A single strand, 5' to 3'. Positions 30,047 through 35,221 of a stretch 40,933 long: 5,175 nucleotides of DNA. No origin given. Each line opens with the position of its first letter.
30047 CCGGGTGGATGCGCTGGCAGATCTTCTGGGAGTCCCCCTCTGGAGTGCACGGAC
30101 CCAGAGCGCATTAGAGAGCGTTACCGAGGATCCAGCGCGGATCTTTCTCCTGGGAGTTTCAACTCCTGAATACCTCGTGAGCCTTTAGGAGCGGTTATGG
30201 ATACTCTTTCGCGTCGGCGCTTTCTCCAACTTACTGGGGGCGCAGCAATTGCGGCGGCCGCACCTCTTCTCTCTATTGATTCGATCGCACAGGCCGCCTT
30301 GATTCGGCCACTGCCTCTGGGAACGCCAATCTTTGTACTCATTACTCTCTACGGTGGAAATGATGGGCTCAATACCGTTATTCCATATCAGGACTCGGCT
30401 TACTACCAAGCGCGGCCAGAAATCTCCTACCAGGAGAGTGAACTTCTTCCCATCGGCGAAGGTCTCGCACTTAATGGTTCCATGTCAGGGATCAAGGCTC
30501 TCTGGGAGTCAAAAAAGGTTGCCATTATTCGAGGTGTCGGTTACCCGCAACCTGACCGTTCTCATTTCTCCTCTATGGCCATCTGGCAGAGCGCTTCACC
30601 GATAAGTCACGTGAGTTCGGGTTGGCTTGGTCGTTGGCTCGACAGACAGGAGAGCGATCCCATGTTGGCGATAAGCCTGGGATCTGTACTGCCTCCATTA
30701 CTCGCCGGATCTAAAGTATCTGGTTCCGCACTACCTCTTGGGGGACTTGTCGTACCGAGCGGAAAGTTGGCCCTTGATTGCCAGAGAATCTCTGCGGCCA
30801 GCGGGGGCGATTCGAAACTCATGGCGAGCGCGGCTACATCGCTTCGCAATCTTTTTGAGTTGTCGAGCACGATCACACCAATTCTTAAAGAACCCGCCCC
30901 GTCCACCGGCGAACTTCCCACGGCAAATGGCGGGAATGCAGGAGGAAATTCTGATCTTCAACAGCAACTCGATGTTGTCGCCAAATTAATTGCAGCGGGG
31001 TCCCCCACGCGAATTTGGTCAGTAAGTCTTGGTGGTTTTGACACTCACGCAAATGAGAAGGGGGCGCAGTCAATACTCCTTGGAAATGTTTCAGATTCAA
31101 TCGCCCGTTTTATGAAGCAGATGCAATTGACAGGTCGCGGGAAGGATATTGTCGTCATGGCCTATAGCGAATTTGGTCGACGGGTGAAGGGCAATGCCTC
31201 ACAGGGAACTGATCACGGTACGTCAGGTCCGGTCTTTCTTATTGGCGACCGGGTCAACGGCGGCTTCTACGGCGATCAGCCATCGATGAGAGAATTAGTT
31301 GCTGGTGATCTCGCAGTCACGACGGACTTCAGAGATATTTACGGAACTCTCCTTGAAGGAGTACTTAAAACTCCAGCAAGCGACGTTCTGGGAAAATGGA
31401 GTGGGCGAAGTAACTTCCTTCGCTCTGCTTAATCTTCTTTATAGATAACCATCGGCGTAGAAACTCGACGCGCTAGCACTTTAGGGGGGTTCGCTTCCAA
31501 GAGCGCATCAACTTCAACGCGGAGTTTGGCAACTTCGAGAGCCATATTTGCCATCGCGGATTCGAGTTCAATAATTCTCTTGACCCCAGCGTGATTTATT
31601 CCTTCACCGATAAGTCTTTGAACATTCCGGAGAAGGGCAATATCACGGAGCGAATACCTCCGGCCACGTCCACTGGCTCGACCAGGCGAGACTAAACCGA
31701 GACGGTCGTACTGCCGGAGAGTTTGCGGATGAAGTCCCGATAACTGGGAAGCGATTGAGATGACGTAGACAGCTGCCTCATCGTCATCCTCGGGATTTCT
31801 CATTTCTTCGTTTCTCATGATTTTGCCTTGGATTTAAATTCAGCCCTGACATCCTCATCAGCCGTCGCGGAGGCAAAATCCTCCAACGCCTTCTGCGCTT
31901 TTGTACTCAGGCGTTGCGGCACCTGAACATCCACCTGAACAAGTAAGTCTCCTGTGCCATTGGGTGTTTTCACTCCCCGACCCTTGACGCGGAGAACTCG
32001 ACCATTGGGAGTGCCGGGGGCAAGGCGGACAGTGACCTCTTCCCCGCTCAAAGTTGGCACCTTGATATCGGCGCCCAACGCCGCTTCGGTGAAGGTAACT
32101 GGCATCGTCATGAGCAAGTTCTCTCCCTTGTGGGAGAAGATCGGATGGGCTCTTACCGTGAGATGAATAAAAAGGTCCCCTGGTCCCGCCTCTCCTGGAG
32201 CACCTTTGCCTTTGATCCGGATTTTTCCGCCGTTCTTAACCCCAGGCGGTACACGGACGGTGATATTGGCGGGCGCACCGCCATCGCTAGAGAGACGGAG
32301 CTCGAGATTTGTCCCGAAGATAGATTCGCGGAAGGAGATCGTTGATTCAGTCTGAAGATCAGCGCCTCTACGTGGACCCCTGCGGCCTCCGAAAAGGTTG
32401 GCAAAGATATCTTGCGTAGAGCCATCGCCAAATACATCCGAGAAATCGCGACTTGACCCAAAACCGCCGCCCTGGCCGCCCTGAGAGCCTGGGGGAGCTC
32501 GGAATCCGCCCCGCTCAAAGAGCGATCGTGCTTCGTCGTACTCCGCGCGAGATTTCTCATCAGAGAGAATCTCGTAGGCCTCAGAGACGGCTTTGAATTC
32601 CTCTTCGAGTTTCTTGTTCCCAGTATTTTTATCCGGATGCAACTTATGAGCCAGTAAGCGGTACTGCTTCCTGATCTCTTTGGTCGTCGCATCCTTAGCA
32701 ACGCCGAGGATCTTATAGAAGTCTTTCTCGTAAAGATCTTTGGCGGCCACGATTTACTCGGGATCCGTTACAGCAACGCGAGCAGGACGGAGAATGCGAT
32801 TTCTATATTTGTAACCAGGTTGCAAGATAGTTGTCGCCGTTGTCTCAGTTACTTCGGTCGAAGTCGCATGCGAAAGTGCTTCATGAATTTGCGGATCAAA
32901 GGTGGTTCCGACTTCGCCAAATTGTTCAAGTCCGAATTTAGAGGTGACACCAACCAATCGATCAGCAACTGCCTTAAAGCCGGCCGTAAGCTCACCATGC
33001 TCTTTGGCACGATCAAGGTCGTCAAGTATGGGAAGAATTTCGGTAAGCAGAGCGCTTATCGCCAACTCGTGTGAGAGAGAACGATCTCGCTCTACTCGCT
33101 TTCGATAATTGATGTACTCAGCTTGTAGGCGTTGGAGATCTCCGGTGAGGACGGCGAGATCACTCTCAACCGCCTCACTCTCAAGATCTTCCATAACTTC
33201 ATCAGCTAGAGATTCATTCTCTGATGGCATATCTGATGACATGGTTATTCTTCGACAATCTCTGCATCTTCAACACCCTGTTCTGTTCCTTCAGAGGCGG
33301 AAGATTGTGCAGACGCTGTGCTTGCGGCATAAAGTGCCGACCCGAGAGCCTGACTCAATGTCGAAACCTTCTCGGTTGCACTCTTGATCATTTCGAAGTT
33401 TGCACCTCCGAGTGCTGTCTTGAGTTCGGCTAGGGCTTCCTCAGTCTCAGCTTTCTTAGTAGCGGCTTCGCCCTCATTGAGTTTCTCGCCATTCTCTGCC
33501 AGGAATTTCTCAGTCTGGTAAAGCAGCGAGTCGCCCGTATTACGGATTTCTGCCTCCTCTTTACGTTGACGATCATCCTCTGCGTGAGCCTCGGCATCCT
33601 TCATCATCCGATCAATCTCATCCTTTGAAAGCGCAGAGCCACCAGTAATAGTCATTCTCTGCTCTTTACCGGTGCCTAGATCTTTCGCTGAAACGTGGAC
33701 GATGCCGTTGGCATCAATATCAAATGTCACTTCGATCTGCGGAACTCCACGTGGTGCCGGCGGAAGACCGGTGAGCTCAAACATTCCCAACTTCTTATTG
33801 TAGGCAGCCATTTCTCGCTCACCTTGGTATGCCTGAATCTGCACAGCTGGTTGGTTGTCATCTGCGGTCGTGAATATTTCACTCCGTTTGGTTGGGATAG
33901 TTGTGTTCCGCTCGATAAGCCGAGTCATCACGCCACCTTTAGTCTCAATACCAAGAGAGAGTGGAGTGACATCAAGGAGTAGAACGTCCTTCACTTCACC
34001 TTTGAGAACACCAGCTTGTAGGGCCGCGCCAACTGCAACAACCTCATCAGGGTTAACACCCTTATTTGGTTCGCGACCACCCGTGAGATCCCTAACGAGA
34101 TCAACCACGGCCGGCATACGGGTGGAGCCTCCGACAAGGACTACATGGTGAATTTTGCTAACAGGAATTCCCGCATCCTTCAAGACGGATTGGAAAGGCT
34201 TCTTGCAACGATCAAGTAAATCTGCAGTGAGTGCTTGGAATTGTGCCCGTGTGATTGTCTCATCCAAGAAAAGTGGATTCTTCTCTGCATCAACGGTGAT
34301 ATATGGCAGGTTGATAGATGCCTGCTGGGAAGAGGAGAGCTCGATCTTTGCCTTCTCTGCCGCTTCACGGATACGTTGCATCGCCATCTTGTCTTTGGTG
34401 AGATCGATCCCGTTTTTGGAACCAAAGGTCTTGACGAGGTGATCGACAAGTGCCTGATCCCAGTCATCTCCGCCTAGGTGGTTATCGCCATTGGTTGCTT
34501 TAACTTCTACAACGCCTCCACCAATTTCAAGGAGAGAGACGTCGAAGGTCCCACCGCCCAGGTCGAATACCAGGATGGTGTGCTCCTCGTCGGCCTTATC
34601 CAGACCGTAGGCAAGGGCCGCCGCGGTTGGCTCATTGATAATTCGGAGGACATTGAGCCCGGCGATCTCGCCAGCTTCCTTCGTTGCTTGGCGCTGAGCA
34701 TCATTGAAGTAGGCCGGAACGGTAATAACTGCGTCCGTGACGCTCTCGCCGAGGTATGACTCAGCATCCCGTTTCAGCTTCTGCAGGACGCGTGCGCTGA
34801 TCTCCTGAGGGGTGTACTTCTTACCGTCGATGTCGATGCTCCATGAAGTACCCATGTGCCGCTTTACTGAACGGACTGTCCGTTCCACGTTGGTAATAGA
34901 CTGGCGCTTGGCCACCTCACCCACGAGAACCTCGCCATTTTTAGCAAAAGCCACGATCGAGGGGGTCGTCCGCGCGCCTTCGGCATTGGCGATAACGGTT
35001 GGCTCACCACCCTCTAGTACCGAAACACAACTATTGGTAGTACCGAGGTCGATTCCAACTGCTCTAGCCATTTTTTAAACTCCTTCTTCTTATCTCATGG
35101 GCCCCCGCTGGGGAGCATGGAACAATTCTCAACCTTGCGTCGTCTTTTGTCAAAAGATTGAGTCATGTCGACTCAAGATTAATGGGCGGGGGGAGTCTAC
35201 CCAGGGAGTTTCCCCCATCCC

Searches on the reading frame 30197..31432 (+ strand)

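Call 20: search_protein_families(library=pfam, proteins=[window:30197-31432:+], max_evalue=0.00001)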
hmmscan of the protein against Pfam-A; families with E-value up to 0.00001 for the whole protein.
window:30197-31432:+ (411 aa): 1 family
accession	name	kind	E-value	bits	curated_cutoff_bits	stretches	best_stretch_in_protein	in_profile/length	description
PF07394.17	DUF1501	-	1.1e-23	84.5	27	1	243-367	228-342/390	Protein of unknown function (DUF1501)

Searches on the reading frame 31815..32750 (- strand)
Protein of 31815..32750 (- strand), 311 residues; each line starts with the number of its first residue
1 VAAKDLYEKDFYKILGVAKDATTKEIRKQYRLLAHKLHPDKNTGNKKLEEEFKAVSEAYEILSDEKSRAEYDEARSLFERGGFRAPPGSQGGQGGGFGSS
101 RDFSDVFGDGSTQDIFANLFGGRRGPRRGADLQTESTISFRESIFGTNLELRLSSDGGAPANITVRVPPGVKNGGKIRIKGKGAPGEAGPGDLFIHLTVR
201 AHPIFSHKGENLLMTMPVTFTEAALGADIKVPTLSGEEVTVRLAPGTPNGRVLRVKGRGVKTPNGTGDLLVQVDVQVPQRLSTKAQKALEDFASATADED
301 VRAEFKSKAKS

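Call 20: search_protein_families(library=pfam, proteins=[window:31815-32750:-], max_evalue=0.00001)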
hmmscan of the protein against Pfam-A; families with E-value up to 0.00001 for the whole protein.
window:31815-32750:- (311 aa): 2 families
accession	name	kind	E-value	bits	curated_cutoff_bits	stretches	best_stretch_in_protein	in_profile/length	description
PF01556.23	DnaJ_C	-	1.9e-39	135.6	26.6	1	133-278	2-152/152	DnaJ C terminal domain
PF00226.36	DnaJ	-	5.2e-26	91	27.8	1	10-72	1-63/63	DnaJ domain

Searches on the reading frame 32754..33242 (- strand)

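Call 20: search_protein_families(library=pfam, proteins=[window:32754-33242:-], max_evalue=0.00001)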
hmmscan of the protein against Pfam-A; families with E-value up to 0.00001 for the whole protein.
window:32754-33242:- (162 aa): 1 family
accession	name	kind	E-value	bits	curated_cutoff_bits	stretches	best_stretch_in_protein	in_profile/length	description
PF01025.24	GrpE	-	1.4e-31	109.9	25.8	1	13-159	9-164/165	GrpE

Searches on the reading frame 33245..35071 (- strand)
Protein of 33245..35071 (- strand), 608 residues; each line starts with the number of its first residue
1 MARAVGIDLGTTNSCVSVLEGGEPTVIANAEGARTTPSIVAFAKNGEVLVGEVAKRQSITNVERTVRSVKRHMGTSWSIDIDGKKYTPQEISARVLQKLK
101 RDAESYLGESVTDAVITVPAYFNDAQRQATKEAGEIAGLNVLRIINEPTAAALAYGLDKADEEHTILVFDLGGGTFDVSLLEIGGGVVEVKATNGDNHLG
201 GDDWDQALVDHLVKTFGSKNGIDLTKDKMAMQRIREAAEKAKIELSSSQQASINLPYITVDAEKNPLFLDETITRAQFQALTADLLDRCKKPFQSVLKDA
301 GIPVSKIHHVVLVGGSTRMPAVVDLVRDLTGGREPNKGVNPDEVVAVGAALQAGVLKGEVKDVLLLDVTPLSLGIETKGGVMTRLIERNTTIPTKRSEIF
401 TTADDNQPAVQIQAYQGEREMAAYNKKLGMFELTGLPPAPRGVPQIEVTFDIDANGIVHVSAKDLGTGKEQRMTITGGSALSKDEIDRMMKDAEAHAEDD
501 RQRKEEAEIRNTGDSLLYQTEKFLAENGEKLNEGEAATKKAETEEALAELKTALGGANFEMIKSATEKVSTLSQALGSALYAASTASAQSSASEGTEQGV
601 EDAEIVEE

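Call 20: search_protein_families(library=pfam, proteins=[window:33245-35071:-], max_evalue=0.00001)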
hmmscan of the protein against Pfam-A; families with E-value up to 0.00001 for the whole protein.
window:33245-35071:- (608 aa): 2 families
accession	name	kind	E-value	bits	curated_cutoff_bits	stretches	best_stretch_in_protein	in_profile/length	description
PF00012.26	HSP70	-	1.4e-248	826.5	20.6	2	80-581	102-598/599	Hsp70 protein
PF06723.19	MreB_Mbl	-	1.4e-16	60.7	27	1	4-331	3-298/327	MreB/Mbl protein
